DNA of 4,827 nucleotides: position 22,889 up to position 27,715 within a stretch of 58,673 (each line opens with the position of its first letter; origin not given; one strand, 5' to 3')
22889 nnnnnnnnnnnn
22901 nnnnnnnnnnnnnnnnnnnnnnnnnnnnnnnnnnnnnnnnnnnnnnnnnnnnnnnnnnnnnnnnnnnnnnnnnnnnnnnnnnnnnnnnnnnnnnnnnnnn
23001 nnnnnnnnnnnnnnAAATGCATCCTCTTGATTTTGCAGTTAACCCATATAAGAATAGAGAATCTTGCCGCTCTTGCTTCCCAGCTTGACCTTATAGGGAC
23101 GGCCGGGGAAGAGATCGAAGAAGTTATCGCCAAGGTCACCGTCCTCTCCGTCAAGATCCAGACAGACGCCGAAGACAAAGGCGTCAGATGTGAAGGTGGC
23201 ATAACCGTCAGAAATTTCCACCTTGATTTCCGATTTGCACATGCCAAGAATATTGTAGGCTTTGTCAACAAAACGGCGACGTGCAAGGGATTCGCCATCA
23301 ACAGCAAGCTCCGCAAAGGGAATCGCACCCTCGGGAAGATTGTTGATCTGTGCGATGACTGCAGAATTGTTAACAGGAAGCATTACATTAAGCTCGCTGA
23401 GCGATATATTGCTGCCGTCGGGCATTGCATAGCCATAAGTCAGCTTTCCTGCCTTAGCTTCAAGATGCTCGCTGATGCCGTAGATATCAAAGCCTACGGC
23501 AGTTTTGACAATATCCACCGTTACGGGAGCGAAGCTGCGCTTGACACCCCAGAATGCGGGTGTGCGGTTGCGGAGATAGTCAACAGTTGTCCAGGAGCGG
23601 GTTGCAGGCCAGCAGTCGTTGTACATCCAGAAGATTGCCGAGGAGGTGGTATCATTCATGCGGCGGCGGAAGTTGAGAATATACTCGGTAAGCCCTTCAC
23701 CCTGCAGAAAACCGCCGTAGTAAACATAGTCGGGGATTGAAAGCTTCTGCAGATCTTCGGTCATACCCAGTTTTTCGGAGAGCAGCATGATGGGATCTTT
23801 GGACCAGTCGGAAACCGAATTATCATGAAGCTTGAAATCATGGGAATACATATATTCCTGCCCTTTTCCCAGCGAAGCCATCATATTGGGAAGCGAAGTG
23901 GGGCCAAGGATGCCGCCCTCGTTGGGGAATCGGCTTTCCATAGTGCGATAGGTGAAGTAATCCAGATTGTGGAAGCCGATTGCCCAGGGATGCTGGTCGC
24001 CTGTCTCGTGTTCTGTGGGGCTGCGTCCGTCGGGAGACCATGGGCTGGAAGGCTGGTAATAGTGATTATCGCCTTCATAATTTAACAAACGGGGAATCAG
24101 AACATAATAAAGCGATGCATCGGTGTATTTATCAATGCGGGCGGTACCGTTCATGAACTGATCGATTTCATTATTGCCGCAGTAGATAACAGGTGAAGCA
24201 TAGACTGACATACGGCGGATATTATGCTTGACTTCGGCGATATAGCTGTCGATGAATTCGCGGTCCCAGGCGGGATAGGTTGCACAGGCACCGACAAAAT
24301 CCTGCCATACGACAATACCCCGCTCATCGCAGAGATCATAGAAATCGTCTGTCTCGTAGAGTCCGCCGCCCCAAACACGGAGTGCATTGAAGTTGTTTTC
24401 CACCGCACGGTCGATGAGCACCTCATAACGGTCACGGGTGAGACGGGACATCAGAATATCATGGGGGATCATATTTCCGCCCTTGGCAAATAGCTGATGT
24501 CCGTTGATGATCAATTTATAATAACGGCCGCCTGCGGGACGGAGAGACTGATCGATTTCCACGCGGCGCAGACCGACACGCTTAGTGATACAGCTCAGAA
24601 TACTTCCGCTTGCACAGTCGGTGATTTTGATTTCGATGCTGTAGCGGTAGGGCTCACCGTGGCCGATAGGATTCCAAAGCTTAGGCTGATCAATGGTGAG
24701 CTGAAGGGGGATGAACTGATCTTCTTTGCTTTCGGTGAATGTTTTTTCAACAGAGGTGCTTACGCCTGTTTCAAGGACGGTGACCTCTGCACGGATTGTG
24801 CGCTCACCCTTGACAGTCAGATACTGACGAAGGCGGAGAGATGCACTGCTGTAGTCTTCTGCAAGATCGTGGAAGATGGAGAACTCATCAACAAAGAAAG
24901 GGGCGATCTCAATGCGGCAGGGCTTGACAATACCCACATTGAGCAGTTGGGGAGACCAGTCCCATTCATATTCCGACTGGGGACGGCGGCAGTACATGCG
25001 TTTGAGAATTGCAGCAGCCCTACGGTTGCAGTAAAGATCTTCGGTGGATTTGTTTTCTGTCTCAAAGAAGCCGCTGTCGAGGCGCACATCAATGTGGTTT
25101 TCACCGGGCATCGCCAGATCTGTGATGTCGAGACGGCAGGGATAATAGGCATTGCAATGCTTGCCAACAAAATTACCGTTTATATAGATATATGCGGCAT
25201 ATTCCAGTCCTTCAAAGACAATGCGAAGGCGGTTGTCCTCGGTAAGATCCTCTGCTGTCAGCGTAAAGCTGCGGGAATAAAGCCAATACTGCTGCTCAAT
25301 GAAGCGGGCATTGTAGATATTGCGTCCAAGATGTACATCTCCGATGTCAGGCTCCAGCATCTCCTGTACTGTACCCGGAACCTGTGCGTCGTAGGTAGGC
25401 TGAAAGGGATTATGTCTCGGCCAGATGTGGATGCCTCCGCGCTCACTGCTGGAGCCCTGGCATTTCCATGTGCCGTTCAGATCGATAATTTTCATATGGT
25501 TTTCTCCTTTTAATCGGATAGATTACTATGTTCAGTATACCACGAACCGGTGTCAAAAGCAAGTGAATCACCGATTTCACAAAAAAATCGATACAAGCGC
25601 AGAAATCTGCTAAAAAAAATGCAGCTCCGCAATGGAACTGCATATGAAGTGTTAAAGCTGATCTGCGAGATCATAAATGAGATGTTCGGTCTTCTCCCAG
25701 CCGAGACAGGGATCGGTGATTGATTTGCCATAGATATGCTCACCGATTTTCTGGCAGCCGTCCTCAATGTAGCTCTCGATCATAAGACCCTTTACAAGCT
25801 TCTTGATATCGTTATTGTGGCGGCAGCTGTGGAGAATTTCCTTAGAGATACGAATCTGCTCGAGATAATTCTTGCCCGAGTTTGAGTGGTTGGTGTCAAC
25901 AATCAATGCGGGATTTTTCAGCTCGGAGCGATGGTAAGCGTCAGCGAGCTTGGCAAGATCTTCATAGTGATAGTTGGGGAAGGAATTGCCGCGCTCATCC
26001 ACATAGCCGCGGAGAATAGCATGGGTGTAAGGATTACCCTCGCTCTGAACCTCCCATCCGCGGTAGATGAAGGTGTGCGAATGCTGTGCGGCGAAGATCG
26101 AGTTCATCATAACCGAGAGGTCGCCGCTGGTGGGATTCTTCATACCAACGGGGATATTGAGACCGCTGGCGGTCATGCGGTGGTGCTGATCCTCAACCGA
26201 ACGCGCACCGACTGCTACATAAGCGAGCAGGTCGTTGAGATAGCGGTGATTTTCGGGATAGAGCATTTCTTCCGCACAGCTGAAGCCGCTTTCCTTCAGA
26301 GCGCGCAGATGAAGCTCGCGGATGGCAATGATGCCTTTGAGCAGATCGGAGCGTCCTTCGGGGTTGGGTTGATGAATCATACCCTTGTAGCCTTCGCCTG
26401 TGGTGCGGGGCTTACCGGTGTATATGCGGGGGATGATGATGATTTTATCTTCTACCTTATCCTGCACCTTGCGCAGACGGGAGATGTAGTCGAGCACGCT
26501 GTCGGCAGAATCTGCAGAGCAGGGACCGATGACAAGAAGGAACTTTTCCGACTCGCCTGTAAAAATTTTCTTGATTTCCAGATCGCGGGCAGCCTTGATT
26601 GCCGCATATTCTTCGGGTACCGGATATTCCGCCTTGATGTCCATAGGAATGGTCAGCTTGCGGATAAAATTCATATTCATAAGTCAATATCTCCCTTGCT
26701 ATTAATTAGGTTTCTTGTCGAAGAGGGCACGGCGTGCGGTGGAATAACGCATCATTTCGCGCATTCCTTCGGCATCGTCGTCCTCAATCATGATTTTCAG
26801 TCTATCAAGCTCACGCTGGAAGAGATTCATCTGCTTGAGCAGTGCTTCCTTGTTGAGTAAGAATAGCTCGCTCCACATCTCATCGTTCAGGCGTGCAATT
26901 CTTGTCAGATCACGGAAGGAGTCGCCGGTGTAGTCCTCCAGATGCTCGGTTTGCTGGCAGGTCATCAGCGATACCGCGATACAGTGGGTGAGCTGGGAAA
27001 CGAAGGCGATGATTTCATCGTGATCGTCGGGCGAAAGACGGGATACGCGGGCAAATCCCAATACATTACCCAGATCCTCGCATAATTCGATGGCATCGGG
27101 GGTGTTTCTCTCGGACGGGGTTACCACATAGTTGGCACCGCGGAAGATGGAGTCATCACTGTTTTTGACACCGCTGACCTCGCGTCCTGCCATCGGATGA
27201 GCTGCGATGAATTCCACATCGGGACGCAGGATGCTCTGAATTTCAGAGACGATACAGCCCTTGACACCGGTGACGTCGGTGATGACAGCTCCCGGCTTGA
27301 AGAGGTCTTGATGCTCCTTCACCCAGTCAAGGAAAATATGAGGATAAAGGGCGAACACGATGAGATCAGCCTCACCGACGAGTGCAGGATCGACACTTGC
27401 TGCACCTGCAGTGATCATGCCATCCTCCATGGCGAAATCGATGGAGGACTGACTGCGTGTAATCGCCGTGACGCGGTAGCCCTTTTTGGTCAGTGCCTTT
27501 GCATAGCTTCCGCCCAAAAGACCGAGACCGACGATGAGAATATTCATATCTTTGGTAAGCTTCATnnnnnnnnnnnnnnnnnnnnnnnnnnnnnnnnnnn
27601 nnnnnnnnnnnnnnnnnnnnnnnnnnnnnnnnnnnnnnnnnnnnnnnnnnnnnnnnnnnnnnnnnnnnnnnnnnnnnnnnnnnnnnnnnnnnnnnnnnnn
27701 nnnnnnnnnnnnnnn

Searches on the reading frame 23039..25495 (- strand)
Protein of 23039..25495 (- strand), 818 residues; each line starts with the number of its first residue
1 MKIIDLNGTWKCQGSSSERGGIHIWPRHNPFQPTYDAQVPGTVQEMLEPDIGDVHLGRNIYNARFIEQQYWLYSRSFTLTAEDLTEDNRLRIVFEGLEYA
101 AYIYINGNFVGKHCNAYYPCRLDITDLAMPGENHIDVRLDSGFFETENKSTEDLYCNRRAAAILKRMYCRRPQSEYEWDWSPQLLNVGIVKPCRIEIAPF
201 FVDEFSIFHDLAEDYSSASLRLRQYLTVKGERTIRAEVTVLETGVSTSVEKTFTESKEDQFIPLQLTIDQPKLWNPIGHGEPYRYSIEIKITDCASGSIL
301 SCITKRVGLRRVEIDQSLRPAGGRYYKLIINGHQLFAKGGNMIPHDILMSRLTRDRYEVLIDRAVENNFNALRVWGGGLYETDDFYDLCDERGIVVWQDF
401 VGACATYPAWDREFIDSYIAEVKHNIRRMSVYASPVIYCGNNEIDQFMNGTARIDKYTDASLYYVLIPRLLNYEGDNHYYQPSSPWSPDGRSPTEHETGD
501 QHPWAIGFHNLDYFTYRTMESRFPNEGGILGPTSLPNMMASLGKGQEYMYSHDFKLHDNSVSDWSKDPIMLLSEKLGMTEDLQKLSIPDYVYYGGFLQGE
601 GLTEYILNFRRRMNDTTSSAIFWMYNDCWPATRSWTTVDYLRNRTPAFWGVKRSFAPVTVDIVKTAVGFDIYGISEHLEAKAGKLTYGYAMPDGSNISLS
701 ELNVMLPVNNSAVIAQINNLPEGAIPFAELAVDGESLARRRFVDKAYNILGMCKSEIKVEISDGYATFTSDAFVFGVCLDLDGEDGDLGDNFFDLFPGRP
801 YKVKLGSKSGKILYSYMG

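Call 24: search_protein_families(library=pfam, proteins=[window:23039-25495:-], max_evalue=0.00001)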
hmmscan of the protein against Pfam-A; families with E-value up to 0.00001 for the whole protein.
window:23039-25495:- (818 aa): 4 families
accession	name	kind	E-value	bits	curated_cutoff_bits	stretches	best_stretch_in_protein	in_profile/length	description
PF22666.2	Glyco_hydro_2_N2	-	1.8e-29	103.3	27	1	34-191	11-167/167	Glycosyl hydrolase 2 galactose-binding domain-like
PF02837.24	Glyco_hydro_2_N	-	1.7e-11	44.8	28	1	6-150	4-148/169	Glycosyl hydrolases family 2, sugar binding domain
PF00703.27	Glyco_hydro_2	-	8.4e-09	36.6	23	1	210-310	11-109/109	Glycosyl hydrolases family 2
PF17753.7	Ig_mannosidase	-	1.9e-07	31.1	22.6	1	766-807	19-60/81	Ig-fold domain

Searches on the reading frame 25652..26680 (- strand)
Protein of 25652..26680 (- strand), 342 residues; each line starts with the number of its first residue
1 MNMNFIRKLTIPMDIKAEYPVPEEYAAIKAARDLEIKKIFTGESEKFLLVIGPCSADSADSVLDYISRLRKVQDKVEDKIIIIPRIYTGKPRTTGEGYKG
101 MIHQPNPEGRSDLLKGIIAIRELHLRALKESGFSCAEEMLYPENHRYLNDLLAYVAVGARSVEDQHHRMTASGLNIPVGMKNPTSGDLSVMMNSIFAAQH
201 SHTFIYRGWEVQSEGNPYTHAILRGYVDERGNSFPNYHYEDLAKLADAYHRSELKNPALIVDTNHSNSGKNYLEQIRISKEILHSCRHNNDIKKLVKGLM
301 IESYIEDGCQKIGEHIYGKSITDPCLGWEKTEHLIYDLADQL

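Call 24: search_protein_families(library=pfam, proteins=[window:25652-26680:-], max_evalue=0.00001)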
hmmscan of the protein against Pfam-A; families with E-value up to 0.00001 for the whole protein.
window:25652-26680:- (342 aa): 1 family
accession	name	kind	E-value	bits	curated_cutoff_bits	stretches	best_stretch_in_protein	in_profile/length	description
PF00793.26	DAHP_synth_1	-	7.4e-46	156.7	25.5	1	38-334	9-268/270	DAHP synthetase I family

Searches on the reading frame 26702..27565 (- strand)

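Call 24: search_protein_families(library=pfam, proteins=[window:26702-27565:-], max_evalue=0.00001)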
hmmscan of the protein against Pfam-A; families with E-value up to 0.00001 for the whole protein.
window:26702-27565:- (287 aa): 3 families
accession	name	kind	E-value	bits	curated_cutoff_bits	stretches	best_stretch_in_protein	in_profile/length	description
PF02153.23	PDH_N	-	3.9e-25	88.6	26.5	1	22-164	2-143/154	Prephenate dehydrogenase, nucleotide-binding domain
PF20463.3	PDH_C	-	8.5e-22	77.8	22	1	178-273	1-101/102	Prephenate dehydrogenase, dimerization domain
PF03446.21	NAD_binding_2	-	2.7e-06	27.9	21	1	9-102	2-96/161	NAD binding domain of 6-phosphogluconate dehydrogenase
